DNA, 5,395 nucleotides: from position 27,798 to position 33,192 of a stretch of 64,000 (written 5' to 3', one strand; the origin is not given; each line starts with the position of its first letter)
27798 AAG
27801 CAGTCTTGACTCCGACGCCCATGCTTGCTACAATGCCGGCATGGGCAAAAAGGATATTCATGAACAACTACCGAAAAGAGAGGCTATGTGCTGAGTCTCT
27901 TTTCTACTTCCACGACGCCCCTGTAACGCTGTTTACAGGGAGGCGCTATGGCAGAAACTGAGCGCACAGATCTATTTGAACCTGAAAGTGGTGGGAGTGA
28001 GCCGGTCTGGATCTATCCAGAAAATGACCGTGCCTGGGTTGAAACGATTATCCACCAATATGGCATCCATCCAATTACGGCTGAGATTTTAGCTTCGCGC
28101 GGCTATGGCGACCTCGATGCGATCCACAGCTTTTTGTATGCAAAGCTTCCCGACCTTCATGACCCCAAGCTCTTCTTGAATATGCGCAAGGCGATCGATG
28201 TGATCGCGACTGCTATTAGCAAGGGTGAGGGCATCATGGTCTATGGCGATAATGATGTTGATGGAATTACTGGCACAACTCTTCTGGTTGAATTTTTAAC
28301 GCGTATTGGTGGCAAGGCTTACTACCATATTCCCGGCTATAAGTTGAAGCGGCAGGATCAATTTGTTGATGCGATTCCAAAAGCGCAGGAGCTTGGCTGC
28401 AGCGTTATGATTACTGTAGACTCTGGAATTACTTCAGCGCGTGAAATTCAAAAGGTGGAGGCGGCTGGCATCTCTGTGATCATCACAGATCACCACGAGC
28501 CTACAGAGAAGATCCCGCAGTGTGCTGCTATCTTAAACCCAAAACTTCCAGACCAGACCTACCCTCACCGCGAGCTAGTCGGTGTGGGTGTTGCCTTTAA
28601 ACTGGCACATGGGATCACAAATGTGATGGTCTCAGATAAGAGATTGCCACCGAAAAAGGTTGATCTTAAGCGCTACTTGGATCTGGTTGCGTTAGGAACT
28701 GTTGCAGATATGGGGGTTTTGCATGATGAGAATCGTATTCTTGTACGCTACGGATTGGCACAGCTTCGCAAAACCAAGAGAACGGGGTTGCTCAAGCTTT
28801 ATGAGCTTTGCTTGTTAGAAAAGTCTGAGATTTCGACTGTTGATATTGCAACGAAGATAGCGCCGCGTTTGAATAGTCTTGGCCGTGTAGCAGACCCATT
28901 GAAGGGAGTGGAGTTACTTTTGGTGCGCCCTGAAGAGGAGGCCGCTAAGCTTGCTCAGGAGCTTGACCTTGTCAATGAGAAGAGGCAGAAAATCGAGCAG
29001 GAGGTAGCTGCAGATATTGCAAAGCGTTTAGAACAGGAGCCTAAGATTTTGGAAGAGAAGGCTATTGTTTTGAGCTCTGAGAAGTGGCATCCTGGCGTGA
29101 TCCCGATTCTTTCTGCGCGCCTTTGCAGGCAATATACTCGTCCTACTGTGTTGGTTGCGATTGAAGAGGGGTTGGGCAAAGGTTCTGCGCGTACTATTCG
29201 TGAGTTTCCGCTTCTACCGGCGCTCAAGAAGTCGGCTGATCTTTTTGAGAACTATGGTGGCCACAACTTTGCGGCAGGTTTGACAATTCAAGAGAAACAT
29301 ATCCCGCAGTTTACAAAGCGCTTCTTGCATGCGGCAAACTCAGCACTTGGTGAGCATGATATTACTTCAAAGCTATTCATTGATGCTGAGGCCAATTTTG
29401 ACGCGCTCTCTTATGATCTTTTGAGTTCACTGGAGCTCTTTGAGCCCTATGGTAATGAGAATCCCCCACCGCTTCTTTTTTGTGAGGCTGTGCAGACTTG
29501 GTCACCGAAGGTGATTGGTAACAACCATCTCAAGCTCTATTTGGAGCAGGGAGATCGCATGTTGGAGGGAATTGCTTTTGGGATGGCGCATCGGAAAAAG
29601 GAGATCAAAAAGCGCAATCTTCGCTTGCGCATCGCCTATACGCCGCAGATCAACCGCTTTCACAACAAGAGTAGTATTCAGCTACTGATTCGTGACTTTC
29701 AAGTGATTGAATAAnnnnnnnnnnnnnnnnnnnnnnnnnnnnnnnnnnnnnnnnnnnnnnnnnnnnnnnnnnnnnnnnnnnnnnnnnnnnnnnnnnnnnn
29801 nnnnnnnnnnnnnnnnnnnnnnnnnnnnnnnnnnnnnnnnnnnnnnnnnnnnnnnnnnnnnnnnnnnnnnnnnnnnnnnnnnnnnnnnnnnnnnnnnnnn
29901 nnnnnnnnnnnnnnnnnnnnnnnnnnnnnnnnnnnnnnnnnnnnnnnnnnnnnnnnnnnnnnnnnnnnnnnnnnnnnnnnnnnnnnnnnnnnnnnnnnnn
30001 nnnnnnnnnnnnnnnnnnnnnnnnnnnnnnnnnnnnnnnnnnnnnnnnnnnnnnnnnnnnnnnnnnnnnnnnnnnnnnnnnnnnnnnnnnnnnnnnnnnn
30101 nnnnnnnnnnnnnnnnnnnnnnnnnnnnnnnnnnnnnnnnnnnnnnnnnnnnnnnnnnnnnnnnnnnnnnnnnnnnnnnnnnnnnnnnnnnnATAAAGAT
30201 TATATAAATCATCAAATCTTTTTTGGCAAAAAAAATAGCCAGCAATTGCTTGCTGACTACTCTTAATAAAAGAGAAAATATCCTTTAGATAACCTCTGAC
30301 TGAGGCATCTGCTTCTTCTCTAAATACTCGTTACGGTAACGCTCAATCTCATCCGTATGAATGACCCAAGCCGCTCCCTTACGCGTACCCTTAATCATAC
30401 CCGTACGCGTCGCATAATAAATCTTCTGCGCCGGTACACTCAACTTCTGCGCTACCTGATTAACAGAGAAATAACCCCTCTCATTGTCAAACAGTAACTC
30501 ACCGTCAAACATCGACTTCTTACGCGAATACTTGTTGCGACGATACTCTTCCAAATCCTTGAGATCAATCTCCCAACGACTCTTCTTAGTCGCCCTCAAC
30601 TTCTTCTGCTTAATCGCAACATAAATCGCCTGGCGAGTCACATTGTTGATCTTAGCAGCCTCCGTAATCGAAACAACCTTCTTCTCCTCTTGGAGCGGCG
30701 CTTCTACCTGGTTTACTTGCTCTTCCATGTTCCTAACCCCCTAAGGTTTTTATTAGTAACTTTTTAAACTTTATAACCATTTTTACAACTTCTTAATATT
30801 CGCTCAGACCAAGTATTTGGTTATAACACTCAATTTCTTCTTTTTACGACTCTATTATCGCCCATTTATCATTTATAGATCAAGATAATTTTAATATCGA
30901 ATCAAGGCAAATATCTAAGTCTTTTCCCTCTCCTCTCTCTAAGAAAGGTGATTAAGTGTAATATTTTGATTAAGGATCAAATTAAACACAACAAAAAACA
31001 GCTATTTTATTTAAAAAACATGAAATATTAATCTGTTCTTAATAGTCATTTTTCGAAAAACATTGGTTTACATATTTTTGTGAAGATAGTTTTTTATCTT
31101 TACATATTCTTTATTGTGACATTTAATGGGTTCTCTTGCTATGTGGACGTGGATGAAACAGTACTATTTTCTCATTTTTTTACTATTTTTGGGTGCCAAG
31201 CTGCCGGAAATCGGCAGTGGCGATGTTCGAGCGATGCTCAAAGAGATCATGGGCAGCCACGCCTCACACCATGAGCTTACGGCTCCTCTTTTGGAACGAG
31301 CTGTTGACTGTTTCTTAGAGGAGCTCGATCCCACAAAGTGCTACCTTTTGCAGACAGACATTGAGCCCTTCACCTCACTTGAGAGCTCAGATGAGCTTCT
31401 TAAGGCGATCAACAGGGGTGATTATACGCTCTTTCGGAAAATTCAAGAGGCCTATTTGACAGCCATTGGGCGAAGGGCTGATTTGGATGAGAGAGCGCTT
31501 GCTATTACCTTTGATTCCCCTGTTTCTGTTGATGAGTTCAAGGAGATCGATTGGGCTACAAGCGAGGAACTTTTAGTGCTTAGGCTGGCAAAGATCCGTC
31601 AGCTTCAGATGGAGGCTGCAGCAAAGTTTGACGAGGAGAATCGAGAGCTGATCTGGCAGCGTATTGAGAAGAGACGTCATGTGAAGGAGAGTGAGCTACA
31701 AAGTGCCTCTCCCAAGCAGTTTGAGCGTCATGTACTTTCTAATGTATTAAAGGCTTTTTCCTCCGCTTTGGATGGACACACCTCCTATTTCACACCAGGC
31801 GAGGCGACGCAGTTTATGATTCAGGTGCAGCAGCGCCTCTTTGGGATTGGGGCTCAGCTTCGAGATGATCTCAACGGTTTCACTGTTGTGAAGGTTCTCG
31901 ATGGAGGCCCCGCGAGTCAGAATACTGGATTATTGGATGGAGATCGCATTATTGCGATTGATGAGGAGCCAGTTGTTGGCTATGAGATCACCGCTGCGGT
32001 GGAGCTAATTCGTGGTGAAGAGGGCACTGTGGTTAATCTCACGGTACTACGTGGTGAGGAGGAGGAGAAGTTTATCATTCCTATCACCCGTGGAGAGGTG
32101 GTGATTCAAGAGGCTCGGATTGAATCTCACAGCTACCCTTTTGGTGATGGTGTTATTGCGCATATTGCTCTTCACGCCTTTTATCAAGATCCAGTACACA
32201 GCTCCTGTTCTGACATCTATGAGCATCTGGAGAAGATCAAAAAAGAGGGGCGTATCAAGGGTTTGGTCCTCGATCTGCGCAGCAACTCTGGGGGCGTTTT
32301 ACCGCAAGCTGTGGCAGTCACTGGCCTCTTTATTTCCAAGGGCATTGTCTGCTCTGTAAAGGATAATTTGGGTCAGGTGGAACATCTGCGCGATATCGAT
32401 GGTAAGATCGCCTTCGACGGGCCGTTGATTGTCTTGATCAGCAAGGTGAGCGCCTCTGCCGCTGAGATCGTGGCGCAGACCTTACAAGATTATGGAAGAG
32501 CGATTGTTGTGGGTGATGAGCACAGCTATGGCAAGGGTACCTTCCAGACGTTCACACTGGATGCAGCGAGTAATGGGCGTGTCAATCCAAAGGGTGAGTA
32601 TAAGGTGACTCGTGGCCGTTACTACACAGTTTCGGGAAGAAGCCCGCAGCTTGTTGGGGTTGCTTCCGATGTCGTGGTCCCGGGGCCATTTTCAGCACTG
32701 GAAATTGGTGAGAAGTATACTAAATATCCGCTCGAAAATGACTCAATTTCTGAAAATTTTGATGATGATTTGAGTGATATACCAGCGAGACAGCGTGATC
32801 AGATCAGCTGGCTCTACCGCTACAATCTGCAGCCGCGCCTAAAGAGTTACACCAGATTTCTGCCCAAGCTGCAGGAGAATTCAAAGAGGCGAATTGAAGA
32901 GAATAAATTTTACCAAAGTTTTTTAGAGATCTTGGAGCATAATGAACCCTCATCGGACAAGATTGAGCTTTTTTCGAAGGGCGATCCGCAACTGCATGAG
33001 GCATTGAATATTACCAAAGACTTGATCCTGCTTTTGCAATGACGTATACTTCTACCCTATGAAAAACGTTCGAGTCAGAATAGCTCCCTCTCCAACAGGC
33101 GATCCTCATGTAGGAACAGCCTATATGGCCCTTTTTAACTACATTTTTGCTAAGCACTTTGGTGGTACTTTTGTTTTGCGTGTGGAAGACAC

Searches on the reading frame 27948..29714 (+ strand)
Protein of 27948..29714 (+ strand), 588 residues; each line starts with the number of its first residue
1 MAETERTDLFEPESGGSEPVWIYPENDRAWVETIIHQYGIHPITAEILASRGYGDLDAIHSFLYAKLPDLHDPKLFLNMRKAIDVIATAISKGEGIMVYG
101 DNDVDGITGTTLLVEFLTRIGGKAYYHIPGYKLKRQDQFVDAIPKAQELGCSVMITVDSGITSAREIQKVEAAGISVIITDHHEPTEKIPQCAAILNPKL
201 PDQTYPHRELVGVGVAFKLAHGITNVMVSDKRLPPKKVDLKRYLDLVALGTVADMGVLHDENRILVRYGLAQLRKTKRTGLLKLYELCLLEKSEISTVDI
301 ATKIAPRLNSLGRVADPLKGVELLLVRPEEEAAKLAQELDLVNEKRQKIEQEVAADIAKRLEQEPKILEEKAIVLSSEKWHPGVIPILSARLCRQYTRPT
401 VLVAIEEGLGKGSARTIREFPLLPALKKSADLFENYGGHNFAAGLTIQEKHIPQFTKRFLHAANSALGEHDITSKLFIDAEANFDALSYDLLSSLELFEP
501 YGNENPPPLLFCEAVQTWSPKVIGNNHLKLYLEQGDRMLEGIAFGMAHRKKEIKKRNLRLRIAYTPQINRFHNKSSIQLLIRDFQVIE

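Call 45: search_protein_families(library=pfam, max_evalue=0.000001, proteins=[window:27948-29714:+])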
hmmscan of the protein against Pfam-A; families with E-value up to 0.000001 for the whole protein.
window:27948-29714:+ (588 aa): 3 families
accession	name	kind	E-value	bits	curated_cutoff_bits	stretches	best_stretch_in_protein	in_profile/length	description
PF17768.7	RecJ_OB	-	1.9e-27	95.8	27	1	478-583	1-107/107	RecJ OB domain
PF01368.27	DHH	-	2.7e-21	76.6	28.1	1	96-251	2-125/125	DHH family, N-terminal domain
PF02272.25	DHHA1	-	1.1e-11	45.5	25.9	1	371-460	3-97/102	DHHA1 domain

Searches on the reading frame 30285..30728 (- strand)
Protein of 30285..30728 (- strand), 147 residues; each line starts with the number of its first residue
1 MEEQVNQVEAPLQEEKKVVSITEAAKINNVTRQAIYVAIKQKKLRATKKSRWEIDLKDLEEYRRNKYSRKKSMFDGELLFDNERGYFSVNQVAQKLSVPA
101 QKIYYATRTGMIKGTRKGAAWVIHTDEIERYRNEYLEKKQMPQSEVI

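Call 46: search_protein_families(library=pfam, max_evalue=0.000001, proteins=[window:30285-30728:-])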
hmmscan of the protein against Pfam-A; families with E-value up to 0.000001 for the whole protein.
window:30285-30728:- (147 aa): 1 family
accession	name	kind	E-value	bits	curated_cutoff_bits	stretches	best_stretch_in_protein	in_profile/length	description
PF12728.13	HTH_17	-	2e-16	60.4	27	2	19-65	2-49/51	Helix-turn-helix domain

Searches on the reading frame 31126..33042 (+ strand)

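Call 46: search_protein_families(library=pfam, max_evalue=0.000001, proteins=[window:31126-33042:+])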
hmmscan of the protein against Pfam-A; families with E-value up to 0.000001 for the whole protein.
window:31126-33042:+ (638 aa): 5 families
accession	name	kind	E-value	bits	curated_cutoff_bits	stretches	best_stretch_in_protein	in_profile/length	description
PF03572.23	Peptidase_S41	-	2.4e-34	118.8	24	1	344-518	2-165/165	Peptidase family S41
PF17804.6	TSP_NTD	-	1.5e-22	81.2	26.4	1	38-224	2-187/188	Tail specific protease N-terminal domain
PF13180.12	PDZ_2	-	4.1e-09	37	27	1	241-318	3-78/80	PDZ domain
PF17820.7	PDZ_6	-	2.9e-08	33.8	27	1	254-309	2-54/54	PDZ domain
PF00595.29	PDZ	-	4.5e-08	33.8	23.2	1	235-307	8-80/81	PDZ domain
